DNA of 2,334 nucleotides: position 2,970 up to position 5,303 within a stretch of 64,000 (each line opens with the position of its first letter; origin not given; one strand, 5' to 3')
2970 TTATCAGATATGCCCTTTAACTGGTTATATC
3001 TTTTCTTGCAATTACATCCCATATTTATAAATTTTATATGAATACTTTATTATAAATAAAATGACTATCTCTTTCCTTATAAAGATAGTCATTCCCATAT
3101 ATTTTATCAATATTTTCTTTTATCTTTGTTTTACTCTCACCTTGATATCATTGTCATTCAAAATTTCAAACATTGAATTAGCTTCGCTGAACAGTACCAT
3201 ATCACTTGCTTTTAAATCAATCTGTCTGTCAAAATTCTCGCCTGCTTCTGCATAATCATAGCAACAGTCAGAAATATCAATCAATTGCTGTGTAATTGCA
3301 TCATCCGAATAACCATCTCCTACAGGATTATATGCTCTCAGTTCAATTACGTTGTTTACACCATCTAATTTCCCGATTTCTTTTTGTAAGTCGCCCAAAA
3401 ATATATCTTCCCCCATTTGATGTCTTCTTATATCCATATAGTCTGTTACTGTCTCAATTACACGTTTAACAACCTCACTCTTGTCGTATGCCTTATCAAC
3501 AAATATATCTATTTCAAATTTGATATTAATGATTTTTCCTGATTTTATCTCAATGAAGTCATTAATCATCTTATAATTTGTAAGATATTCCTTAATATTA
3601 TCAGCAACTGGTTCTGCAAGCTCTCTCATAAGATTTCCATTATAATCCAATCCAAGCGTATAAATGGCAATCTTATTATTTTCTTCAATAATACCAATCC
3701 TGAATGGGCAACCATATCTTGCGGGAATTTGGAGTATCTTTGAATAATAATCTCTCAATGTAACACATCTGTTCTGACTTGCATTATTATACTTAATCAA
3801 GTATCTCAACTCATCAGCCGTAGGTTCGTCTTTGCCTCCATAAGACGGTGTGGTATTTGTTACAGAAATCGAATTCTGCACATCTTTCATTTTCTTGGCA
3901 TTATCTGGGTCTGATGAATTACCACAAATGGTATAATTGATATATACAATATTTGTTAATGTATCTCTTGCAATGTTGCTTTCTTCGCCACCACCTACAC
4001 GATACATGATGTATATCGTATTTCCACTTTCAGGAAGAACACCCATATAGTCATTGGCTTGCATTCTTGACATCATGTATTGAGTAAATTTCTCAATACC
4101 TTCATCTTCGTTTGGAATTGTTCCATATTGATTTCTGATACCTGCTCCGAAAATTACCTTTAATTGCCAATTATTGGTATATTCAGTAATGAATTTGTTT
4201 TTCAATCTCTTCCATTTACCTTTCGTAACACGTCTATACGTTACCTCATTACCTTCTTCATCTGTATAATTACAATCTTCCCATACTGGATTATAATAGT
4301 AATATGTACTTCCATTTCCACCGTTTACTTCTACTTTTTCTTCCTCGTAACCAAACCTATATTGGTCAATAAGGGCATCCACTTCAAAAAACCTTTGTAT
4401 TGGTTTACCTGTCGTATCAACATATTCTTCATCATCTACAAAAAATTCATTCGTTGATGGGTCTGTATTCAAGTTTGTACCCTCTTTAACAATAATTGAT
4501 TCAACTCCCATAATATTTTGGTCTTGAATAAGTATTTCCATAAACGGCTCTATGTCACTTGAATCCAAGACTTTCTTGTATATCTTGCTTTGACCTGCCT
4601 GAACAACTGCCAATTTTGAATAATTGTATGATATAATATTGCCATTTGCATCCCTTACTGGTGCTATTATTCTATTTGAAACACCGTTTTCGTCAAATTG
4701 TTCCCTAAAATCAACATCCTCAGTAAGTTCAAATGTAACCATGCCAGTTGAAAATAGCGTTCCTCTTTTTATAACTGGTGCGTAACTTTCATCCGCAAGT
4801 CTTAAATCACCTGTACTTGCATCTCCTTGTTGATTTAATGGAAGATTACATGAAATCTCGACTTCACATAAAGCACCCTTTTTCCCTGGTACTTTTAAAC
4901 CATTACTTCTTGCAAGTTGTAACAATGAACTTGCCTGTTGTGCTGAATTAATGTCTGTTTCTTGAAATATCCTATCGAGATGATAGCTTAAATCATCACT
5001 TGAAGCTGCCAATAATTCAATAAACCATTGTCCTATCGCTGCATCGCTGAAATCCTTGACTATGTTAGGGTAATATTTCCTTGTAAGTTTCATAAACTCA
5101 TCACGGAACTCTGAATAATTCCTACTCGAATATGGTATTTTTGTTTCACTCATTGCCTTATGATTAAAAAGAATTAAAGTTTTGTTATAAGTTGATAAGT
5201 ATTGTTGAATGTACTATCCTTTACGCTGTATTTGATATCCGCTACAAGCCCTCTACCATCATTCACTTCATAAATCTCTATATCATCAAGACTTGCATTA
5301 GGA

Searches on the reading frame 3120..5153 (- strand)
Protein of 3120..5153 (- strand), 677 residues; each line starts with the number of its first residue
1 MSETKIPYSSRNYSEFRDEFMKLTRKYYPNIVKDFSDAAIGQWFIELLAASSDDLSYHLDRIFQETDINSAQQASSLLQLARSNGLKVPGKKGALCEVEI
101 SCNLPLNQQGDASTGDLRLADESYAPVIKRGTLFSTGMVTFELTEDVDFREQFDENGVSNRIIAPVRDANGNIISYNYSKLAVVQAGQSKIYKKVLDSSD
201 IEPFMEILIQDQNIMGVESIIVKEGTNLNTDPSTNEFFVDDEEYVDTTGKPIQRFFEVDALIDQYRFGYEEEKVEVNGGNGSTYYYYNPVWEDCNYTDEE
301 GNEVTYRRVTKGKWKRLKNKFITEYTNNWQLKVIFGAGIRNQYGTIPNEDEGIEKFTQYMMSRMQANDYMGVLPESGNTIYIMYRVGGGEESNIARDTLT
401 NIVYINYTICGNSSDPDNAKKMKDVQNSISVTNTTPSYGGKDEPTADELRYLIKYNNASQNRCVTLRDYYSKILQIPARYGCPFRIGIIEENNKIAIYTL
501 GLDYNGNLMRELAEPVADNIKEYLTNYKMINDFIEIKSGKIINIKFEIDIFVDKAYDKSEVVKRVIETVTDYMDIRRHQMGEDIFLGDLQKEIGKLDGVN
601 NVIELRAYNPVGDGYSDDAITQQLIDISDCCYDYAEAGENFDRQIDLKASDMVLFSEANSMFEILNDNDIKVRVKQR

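Call 58: find_encoding_contigs(protein=window:3120-5153:-, flank=10000, max_places=3)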
Protein window:3120-5153:- (677 aa): 14 contigs read that carry it; 2 places shown.
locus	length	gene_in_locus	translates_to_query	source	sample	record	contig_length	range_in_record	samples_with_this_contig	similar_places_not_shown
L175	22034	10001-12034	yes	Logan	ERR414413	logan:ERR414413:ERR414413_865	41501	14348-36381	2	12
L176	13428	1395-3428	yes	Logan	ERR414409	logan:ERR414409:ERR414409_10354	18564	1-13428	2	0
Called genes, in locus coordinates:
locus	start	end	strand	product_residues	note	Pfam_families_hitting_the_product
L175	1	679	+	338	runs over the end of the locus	-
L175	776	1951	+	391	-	PF00154:RecA_N (weak)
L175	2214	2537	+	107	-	-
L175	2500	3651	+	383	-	PF02739:5_3_exonuc_N, PF01367:5_3_exonuc (weak)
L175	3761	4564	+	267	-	-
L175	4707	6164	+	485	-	PF03796:DnaB_C, PF06745:ATPase (weak), PF13481:AAA_25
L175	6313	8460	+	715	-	PF03477:ATP-cone, PF13597:NRDD, PF01228:Gly_radical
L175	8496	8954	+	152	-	PF13353:Fer4_12, PF04055:Radical_SAM (weak)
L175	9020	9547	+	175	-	-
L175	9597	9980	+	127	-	PF04965:GPW_gp25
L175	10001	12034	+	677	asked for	-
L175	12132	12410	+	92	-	-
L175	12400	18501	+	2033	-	-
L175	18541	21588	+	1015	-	-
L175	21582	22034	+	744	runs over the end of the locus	-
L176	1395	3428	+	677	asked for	-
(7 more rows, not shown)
